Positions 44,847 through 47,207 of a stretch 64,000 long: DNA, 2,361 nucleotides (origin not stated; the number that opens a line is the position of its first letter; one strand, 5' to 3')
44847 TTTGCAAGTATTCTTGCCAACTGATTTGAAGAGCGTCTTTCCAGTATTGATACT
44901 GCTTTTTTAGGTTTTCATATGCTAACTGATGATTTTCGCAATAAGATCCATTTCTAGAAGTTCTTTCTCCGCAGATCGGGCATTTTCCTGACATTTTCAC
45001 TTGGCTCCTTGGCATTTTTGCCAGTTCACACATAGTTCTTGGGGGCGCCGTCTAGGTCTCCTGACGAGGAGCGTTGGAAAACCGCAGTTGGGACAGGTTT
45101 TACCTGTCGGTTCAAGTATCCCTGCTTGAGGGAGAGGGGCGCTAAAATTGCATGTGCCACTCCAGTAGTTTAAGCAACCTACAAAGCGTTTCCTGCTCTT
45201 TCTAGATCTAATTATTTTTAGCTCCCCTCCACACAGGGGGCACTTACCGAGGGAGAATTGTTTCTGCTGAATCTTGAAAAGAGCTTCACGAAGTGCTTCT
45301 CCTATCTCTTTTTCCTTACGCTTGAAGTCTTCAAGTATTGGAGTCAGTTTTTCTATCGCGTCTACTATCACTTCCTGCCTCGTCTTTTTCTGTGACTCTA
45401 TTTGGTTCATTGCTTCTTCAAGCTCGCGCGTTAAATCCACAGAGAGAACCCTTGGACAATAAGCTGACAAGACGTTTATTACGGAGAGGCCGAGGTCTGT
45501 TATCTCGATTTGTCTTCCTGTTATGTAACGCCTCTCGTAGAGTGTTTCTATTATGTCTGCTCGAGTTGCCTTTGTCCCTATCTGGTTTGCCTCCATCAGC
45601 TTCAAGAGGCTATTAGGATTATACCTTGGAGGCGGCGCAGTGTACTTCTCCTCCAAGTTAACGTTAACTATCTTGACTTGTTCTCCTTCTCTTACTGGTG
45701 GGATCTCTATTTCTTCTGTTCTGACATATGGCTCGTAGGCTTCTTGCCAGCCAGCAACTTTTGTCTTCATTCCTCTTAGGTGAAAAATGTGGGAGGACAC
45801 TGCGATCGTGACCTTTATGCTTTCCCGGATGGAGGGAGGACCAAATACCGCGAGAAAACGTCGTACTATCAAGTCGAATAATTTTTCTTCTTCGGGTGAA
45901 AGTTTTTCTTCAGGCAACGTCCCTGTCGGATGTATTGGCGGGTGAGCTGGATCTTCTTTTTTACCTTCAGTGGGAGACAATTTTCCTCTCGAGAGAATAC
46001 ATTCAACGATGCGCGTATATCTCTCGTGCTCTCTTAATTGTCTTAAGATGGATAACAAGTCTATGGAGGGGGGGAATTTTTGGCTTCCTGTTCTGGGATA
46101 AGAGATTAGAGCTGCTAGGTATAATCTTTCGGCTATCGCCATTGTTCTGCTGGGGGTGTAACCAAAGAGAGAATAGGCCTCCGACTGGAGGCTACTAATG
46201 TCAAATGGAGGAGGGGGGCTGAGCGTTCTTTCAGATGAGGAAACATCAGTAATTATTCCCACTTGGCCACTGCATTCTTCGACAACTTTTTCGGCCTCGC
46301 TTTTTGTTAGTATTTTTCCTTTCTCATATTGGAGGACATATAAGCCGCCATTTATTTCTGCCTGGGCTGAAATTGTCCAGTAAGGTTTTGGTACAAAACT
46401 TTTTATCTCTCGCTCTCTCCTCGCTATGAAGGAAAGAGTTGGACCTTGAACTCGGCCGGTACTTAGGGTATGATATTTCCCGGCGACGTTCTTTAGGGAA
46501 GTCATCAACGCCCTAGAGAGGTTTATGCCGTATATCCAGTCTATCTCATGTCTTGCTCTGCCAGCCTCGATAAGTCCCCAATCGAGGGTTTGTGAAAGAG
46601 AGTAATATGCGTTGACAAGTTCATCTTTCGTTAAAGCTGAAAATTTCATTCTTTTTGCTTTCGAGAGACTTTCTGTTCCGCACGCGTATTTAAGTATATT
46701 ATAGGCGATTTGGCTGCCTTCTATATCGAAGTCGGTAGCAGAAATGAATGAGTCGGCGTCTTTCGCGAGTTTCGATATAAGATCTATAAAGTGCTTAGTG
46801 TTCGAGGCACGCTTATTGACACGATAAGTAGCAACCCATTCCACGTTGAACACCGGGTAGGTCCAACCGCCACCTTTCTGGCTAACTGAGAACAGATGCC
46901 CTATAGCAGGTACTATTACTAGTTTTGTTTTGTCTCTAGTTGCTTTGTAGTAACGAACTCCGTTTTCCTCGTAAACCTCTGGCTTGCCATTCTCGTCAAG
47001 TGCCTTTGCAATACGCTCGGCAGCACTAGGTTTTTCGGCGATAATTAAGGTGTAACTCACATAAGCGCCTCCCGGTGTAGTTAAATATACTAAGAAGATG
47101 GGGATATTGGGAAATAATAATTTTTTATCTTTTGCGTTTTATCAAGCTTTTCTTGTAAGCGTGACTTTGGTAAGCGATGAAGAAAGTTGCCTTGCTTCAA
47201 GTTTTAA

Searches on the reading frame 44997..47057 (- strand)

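Call 40: search_protein_families(library=ncbifam, proteins=[window:44997-47057:-], max_evalue=1e-10)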
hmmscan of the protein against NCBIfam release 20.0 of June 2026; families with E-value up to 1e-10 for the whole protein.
window:44997-47057:- (686 aa): 12 families
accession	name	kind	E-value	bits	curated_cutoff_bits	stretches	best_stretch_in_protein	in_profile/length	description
TIGR01057.1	topA_arch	equivalog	3e-223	742.6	458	1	6-631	1-615/618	DNA topoisomerase I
NF004438.0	PRK05776.1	equivalog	3.3e-220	732.8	793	1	2-637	9-641/677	DNA topoisomerase I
NF005555.0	PRK07220.1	equivalog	3.8e-147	491.7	635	1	3-676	2-659/740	DNA topoisomerase I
NF011532.0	PRK14973.1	equivalog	8.6e-129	430.9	930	1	4-659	3-642/936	DNA topoisomerase I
NF005829.0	PRK07726.1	subfamily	1.9e-97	327.6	597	1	3-624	2-647/669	DNA topoisomerase 3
TIGR01056.1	topB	subfamily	2.4e-86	290.8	515.75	1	2-611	2-619/706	DNA topoisomerase III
TIGR01051.1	topA_bact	equivalog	5.8e-79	266.7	456.4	1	48-639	23-628/632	type I DNA topoisomerase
NF006032.0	PRK08173.1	equivalog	2.5e-77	260.4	1058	1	2-580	3-610/863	DNA topoisomerase III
NF006451.0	PRK08780.1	equivalog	7.5e-60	203.2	1265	1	85-563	59-561/824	DNA topoisomerase I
NF004966.0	PRK06319.1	equivalog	8.9e-53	179.5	868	1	47-579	26-581/862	DNA topoisomerase I/SWI domain fusion protein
NF011313.0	PRK14724.1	equivalog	3.7e-51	174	1088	1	3-615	4-656/988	DNA topoisomerase III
TIGR01054.1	rgy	equivalog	8.8e-51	172.6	471.7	1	3-568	600-1166/1172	reverse gyrase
